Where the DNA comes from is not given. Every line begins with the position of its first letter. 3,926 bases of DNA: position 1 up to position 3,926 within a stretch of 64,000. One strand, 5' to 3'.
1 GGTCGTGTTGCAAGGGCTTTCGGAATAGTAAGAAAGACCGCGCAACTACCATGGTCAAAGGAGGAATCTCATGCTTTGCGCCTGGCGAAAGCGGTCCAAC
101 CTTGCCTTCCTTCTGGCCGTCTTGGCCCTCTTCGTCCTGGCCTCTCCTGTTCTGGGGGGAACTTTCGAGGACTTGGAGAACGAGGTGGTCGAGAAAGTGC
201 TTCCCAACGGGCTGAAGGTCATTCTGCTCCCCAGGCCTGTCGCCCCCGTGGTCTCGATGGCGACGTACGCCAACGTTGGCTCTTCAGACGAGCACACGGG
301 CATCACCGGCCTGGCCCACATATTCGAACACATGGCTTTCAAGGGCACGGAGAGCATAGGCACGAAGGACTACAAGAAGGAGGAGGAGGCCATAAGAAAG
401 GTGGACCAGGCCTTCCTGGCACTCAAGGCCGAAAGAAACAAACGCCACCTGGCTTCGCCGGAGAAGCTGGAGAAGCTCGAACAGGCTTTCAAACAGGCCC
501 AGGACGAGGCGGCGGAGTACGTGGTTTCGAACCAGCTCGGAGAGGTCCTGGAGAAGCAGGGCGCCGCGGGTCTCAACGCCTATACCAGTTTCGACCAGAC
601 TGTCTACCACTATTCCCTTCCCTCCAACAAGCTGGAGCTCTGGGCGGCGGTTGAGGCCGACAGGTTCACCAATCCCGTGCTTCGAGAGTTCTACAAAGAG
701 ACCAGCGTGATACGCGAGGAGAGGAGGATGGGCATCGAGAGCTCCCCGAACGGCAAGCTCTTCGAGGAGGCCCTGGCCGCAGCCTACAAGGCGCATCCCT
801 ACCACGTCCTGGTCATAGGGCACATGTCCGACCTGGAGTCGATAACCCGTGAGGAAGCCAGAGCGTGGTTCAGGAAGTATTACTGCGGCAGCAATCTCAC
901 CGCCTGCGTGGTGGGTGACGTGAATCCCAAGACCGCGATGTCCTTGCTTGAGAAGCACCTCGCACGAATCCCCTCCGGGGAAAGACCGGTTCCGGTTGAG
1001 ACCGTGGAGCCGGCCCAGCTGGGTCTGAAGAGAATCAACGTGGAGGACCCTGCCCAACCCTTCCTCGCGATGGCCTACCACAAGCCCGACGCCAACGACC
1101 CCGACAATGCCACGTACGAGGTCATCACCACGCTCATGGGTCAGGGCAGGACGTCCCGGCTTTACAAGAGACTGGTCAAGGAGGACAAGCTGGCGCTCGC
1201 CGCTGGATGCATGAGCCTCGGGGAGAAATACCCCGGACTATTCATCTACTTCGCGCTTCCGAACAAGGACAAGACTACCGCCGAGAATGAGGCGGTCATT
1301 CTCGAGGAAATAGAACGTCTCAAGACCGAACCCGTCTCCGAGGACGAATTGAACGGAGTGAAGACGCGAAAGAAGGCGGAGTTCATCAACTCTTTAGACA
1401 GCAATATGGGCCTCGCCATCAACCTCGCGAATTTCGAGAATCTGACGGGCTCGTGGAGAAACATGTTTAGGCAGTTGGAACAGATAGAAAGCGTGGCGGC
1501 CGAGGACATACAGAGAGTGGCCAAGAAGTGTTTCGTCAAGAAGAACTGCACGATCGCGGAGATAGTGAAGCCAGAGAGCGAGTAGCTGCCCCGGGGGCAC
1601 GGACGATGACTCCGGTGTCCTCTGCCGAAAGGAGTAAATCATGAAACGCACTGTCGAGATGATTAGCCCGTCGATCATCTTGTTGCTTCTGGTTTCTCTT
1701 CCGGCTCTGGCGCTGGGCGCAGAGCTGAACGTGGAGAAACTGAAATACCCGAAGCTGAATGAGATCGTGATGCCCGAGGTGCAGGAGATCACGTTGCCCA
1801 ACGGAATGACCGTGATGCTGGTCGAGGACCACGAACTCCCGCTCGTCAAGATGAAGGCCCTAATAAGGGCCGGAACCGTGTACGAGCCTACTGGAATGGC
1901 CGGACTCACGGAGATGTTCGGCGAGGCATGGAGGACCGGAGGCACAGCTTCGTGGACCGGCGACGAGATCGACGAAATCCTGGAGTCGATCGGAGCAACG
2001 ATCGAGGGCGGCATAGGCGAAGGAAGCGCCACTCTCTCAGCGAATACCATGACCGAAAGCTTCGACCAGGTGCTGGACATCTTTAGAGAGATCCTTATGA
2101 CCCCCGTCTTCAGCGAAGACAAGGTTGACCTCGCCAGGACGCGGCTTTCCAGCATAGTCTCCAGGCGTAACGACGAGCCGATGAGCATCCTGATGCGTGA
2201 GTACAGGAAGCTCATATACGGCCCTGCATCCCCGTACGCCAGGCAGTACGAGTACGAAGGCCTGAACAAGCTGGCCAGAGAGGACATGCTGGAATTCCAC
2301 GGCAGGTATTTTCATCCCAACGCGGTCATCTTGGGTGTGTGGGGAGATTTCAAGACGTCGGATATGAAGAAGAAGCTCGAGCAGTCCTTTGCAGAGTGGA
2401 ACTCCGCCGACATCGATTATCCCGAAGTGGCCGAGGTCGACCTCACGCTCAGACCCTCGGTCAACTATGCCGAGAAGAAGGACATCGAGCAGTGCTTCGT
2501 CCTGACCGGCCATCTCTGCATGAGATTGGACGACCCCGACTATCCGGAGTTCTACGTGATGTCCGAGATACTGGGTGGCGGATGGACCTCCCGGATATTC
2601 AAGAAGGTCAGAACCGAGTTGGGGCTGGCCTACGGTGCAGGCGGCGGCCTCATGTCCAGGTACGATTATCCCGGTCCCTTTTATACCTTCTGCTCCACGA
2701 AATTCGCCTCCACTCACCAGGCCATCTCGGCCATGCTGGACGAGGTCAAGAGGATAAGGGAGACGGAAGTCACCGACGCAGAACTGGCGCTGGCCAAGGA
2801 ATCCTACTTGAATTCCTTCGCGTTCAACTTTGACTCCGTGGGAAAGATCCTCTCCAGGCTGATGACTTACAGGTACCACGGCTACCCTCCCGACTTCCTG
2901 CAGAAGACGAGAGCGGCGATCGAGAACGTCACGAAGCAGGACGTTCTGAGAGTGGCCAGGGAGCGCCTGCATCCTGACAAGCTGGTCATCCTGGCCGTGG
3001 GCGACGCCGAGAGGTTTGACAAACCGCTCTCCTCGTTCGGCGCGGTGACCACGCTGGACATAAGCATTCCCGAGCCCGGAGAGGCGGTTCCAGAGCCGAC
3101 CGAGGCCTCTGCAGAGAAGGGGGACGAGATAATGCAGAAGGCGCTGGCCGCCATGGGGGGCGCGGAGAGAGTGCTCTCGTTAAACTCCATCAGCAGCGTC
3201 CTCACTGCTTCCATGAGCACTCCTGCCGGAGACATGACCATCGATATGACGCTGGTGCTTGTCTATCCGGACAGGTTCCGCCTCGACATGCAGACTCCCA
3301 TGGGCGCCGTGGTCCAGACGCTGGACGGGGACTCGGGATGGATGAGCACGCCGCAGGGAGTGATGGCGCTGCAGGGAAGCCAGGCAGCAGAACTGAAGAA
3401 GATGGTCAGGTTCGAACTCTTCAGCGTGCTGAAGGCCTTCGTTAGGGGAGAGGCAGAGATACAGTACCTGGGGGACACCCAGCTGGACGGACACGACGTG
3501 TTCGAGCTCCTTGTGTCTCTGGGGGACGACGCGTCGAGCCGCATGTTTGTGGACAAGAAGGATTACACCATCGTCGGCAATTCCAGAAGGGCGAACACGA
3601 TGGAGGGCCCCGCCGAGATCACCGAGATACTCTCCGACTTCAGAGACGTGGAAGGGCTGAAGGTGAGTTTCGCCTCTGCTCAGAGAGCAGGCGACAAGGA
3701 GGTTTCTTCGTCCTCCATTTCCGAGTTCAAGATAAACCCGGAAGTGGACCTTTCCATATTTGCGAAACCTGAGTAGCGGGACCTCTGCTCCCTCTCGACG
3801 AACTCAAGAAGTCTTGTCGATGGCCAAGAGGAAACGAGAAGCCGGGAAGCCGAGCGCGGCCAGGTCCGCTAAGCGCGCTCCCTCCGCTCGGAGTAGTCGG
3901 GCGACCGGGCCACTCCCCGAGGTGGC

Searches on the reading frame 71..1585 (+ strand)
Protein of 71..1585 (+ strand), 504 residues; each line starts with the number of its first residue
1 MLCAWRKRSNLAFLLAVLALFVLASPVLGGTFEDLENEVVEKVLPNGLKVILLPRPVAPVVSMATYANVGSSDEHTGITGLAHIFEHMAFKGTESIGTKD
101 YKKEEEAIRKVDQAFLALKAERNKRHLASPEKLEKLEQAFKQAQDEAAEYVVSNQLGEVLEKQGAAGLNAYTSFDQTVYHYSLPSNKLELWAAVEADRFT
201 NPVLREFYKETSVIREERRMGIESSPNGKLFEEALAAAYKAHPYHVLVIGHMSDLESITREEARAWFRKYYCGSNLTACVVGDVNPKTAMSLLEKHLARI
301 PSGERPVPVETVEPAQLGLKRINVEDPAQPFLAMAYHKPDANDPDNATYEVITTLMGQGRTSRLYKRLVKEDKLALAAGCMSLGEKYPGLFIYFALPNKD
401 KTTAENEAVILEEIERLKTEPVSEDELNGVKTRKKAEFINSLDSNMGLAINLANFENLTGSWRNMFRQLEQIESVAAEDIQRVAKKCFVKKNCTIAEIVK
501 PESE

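Call 5: search_protein_families(library=pfam, proteins=[window:71-1585:+], max_evalue=1)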
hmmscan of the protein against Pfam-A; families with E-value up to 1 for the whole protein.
window:71-1585:+ (504 aa): 3 families
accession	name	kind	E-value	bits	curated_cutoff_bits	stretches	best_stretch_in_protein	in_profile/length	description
PF05193.26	Peptidase_M16_C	-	1.5e-33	116.6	23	1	257-432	1-179/181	Peptidase M16 inactive domain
PF00675.25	Peptidase_M16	-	2.8e-18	66.7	22.3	2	153-244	50-141/149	Insulinase (Peptidase family M16)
PF06824.17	Glyco_hydro_125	-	0.15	11.3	23.4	1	107-223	149-265/414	Metal-independent alpha-mannosidase (GH125)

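Call 6: search_protein_families(library=ncbifam, proteins=[window:71-1585:+], max_evalue=1)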
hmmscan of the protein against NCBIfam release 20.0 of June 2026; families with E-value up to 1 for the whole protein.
window:71-1585:+ (504 aa): 4 families
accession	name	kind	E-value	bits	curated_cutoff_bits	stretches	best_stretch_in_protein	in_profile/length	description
NF047421.1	YfmH_fam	equivalog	3.7e-29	102.2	250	2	162-500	84-423/425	EF-P 5-aminopentanol modification-associated protein YfmH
NF047422.1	YfmF_fam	equivalog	3.1e-18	65.8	285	1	235-487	151-401/412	EF-P 5-aminopentanol modification-associated protein YfmF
NF011681.0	PRK15101.1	equivalog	8.6e-10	37.3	765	2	149-438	100-400/961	pitrilysin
TIGR02110.1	PQQ_syn_pqqF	equivalog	1.6e-08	33.8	320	2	43-95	4-56/697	pyrroloquinoline quinone biosynthesis protein PqqF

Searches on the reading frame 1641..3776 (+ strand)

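Call 5: search_protein_families(library=pfam, proteins=[window:1641-3776:+], max_evalue=1)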
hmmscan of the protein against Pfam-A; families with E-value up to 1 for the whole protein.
window:1641-3776:+ (711 aa): 2 families
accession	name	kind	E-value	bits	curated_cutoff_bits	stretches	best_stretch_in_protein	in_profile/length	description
PF05193.26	Peptidase_M16_C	-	7.1e-31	107.9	23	1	211-388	2-180/181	Peptidase M16 inactive domain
PF00675.25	Peptidase_M16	-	9.9e-08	32.4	22.3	1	58-180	2-123/149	Insulinase (Peptidase family M16)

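Call 6: search_protein_families(library=ncbifam, proteins=[window:1641-3776:+], max_evalue=1)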
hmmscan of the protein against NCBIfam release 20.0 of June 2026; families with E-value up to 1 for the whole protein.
window:1641-3776:+ (711 aa): 3 families
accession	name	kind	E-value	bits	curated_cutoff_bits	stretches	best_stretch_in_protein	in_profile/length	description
NF047422.1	YfmF_fam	equivalog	2.5e-20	72.8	285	1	139-441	96-400/412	EF-P 5-aminopentanol modification-associated protein YfmF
NF047421.1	YfmH_fam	equivalog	0.00063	19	250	1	356-453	327-421/425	EF-P 5-aminopentanol modification-associated protein YfmH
NF011681.0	PRK15101.1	equivalog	0.065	11.2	765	1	47-128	44-125/961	pitrilysin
